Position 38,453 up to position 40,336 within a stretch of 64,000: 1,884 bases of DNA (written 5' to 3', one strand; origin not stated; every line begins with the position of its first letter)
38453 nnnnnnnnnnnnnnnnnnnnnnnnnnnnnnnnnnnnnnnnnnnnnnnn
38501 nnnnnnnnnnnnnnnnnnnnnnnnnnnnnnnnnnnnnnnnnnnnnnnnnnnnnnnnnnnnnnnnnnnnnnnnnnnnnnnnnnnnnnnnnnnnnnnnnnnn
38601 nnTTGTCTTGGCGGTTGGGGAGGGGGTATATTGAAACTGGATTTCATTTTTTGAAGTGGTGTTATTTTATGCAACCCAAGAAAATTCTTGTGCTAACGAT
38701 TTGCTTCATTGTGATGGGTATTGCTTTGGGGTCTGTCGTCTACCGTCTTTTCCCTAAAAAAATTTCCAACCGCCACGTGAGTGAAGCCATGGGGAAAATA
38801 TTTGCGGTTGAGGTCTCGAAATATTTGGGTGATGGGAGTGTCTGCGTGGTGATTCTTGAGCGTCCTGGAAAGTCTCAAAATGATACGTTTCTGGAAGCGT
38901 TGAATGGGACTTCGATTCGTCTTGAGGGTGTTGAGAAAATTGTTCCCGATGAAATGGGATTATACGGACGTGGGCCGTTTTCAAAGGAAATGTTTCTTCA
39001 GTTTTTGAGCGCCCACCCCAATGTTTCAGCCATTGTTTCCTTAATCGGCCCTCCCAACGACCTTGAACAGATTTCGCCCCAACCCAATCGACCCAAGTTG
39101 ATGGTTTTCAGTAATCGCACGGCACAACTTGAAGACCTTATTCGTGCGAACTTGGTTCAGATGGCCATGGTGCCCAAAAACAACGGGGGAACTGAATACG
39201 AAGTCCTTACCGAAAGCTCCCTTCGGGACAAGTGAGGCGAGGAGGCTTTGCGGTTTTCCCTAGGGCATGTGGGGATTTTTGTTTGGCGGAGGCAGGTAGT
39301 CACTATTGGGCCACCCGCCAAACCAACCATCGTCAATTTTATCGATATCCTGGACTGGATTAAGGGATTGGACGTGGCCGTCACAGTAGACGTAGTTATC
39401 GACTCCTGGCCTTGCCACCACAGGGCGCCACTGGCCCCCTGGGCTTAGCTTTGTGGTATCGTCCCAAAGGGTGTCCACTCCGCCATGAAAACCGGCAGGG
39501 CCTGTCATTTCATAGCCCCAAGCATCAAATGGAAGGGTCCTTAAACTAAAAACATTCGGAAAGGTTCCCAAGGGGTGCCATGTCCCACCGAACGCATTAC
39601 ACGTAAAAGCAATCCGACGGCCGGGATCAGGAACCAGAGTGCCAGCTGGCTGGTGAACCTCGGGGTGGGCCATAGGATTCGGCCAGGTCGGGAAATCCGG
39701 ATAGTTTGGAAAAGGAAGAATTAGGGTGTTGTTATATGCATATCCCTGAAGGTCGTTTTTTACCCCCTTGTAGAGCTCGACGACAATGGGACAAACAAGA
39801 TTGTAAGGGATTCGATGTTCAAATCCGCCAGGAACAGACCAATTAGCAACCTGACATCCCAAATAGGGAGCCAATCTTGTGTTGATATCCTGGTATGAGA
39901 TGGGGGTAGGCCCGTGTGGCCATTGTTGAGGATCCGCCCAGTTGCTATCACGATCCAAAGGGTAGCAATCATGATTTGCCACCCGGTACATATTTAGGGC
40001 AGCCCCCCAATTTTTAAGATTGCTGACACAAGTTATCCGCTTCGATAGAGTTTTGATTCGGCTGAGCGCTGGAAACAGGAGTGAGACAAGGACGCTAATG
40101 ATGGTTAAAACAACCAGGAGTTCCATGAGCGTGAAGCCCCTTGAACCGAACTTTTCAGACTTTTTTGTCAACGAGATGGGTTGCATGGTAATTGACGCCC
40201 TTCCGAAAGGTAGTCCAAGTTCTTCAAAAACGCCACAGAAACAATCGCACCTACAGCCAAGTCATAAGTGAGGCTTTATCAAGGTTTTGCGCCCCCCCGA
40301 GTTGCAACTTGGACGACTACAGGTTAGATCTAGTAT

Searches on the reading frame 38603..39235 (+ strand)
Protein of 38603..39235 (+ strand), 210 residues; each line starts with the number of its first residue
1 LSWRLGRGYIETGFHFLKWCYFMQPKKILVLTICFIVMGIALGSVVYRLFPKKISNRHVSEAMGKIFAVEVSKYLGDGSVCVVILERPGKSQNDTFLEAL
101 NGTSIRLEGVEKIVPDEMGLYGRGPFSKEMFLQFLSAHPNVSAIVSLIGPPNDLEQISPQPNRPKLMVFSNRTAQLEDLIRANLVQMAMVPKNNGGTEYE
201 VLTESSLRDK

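Call 3: search_protein_families(library=pfam, proteins=[window:38603-39235:+], max_evalue=0.1)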
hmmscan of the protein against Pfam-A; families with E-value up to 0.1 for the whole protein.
window:38603-39235:+ (210 aa): 1 family
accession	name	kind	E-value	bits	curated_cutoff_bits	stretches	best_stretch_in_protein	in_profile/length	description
PF03650.18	MPC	-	0.0077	16.8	27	1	10-59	50-98/110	Mitochondrial pyruvate carriers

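Call 4: search_protein_families(library=ncbifam, proteins=[window:38603-39235:+], max_evalue=0.1)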
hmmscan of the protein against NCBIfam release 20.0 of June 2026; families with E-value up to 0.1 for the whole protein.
window:38603-39235:+ (210 aa): 0 families

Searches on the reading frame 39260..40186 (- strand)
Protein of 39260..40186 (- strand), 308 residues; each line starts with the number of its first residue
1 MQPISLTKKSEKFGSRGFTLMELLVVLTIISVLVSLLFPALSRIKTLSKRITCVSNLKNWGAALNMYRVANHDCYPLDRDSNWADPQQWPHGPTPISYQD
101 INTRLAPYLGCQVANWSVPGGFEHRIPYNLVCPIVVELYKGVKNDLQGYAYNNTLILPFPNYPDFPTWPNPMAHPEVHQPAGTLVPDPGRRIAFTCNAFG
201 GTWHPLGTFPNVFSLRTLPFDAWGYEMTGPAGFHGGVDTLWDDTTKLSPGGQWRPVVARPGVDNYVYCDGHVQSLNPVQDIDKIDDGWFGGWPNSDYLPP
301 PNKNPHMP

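Call 3: search_protein_families(library=pfam, proteins=[window:39260-40186:-], max_evalue=0.1)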
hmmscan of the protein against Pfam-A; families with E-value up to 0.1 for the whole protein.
window:39260-40186:- (308 aa): 1 family
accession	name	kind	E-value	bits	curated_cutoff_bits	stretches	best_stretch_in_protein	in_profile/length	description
PF07963.17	N_methyl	-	6.7e-07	29.1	21.2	1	15-37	4-26/27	Prokaryotic N-terminal methylation motif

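Call 4: search_protein_families(library=ncbifam, proteins=[window:39260-40186:-], max_evalue=0.1)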
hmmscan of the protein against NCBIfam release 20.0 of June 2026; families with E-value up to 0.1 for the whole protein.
window:39260-40186:- (308 aa): 15 families
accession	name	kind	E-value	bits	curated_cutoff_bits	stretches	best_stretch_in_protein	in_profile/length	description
TIGR01710.1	typeII_sec_gspG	equivalog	3e-10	40.2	88.85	1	16-77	1-61/134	type II secretion system major pseudopilin GspG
NF040999.1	pilin_ComGC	equivalog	1.1e-07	31.9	75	1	16-71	2-57/84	competence type IV pilus major pilin ComGC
TIGR02532.1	IV_pilin_GFxxxE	domain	6.5e-07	28.9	16.3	1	16-37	2-23/24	prepilin-type N-terminal cleavage/methylation domain-containing protein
NF041013.1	T4P_ComGE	equivalog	2.1e-05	24.5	49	1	16-49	4-37/83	competence type IV pilus minor pilin ComGE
TIGR01708.2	typeII_sec_gspH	equivalog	4e-05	23.7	80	1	15-37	1-23/169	type II secretion system minor pseudopilin GspH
NF041775.1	typeIV_PilA_Myxo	equivalog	7.1e-05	22.9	400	1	15-63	10-58/214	type IV pilin protein PilA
NF007862.0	PRK10574.1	equivalog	0.0003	20.9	138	1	15-42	4-31/145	prepilin peptidase-dependent pilin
NF041002.1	pilin_ComGF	equivalog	0.00065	19.9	80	1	16-49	2-35/139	competence type IV pilus minor pilin ComGF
NF040982.1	ComGD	equivalog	0.00077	19.9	70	1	16-51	2-38/139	competence type IV pilus minor pilin ComGD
TIGR02596.1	TIGR02596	subfamily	0.0039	17.3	70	1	18-41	1-24/196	Verru_Chthon cassette protein D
NF007800.0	PRK10506.1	equivalog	0.005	16.7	158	1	15-34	8-27/163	prepilin peptidase-dependent protein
TIGR02599.1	TIGR02599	subfamily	0.018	14.3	256.5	1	17-47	1-31/361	Verru_Chthon cassette protein C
TIGR04294.2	pre_pil_HX9DG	domain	0.03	14.2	19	1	264-276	10-22/22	H-X9-DG-CTERM domain-containing protein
NF007848.0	PRK10557.1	equivalog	0.08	12.2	120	0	10-45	5-43/192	prepilin peptidase-dependent protein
TIGR01707.1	gspI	equivalog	0.09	13.3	44.35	0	17-40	1-24/101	type II secretion system minor pseudopilin GspI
